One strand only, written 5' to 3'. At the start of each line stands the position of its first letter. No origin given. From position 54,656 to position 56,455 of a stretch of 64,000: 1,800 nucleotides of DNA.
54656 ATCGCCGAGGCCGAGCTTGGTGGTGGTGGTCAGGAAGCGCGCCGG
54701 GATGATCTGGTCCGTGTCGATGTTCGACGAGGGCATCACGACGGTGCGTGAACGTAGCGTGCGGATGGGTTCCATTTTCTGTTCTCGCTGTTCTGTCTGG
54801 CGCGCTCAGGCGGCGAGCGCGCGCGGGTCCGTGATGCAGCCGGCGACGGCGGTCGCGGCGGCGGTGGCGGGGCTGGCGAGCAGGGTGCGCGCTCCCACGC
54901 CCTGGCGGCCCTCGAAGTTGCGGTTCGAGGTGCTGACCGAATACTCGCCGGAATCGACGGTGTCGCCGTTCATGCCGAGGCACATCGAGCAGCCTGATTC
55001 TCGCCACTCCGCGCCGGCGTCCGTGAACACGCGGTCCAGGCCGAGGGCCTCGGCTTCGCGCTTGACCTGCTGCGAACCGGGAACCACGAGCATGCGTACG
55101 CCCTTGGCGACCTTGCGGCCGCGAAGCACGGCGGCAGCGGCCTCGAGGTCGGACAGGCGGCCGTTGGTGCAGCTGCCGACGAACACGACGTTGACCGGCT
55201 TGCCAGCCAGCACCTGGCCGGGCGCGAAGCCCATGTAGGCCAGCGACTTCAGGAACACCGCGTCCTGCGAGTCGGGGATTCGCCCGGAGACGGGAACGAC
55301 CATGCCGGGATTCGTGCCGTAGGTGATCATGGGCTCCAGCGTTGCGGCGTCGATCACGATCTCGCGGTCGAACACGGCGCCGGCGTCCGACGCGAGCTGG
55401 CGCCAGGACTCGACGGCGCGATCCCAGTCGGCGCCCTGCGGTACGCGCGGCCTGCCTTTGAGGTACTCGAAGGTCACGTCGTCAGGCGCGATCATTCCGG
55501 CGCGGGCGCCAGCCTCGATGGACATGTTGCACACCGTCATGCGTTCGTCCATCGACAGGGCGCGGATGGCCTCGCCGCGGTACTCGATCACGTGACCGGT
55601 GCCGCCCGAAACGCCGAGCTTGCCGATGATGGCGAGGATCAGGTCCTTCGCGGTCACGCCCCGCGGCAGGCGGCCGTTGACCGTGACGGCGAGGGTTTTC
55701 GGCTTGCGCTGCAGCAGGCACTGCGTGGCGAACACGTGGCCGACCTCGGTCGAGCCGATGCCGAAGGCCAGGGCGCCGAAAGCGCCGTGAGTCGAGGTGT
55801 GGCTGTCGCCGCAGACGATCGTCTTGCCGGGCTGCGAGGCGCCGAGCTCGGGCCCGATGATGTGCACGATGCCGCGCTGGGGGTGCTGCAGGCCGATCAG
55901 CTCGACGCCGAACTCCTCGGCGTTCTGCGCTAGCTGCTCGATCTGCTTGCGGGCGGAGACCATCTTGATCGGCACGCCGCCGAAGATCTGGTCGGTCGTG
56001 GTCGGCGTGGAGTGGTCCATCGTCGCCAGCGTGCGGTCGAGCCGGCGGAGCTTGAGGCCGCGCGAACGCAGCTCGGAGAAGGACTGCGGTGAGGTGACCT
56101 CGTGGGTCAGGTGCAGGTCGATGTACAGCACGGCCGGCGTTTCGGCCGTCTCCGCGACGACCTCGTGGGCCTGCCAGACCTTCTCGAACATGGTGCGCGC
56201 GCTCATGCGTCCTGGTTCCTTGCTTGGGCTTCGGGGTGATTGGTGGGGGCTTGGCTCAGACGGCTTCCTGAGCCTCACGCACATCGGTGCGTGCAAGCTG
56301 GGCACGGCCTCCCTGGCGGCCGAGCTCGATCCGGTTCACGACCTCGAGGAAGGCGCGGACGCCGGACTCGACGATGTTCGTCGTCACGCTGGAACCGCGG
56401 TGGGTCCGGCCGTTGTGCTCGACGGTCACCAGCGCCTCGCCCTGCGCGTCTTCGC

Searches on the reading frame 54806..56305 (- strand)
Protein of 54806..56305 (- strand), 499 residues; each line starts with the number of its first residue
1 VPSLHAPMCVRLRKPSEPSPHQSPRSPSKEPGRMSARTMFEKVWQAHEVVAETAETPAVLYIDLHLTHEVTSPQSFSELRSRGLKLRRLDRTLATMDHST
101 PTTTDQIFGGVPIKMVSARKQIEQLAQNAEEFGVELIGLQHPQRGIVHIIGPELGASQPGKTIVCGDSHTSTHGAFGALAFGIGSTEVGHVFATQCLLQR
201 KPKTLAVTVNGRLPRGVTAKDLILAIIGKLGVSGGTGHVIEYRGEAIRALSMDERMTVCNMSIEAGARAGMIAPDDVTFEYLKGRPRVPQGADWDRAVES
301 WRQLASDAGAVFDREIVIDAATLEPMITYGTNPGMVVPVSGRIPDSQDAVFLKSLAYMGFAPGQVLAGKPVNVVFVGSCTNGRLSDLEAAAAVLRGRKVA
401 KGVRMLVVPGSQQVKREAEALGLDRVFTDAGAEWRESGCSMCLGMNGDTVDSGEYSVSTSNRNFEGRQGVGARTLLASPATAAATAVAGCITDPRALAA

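Call 11: search_protein_families(library=pfam, proteins=[window:54806-56305:-], max_evalue=0.001)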
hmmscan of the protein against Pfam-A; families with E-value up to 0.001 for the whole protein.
window:54806-56305:- (499 aa): 1 family
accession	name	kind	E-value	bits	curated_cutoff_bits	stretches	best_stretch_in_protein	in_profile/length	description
PF00330.25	Aconitase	-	1.3e-168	562.2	28.7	1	41-489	1-463/463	Aconitase family (aconitate hydratase)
